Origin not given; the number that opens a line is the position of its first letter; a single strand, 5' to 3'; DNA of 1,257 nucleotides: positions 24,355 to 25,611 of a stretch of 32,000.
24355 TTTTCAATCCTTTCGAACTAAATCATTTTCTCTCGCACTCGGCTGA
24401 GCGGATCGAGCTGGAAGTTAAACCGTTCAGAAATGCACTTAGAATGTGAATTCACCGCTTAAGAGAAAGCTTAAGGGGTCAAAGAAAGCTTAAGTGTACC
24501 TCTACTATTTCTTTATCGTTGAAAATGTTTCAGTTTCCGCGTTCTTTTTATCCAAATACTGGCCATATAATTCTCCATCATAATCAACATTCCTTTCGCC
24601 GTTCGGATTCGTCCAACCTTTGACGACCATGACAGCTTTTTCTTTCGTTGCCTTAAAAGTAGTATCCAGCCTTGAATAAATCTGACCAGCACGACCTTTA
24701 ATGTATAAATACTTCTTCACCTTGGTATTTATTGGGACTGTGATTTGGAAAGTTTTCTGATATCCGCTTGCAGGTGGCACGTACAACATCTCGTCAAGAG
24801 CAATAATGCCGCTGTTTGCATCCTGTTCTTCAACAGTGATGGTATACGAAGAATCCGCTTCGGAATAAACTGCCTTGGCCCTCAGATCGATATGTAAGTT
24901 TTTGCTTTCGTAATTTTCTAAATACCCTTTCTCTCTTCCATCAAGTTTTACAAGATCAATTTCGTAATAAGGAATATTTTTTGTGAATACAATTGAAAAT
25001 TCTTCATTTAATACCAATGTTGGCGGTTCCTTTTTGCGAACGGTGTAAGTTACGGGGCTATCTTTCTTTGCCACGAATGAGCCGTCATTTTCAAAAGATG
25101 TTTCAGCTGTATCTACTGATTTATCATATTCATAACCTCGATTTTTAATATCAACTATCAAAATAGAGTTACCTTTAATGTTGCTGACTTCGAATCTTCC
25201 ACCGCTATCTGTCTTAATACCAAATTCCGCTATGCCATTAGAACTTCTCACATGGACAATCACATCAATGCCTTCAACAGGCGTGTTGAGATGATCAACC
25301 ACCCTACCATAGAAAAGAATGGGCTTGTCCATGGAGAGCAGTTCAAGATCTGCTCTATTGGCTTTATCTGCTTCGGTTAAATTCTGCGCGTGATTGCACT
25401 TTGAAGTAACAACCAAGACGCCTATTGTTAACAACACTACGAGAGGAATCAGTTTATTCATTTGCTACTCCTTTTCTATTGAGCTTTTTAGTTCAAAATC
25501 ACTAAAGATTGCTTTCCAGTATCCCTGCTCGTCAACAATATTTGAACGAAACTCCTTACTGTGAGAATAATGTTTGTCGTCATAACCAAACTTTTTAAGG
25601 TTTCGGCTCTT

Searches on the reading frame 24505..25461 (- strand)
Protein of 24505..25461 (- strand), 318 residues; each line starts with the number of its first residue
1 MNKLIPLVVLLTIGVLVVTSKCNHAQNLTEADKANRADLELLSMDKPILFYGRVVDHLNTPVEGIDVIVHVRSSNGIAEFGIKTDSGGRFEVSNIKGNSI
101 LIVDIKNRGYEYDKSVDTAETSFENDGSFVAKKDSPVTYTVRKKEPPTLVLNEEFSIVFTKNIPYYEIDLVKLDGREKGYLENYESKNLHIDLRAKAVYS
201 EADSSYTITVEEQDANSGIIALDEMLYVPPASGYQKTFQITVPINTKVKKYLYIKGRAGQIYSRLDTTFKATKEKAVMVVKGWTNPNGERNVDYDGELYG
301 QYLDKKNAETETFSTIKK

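Call 39: search_protein_families(library=pfam, proteins=[window:24505-25461:-], max_evalue=0.001)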
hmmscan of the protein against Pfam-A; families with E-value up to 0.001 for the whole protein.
window:24505-25461:- (318 aa): 1 family
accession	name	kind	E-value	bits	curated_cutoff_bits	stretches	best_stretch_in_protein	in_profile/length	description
PF13620.12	CarboxypepD_reg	-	0.00032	21.4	32.3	0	52-97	4-47/82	Carboxypeptidase regulatory-like domain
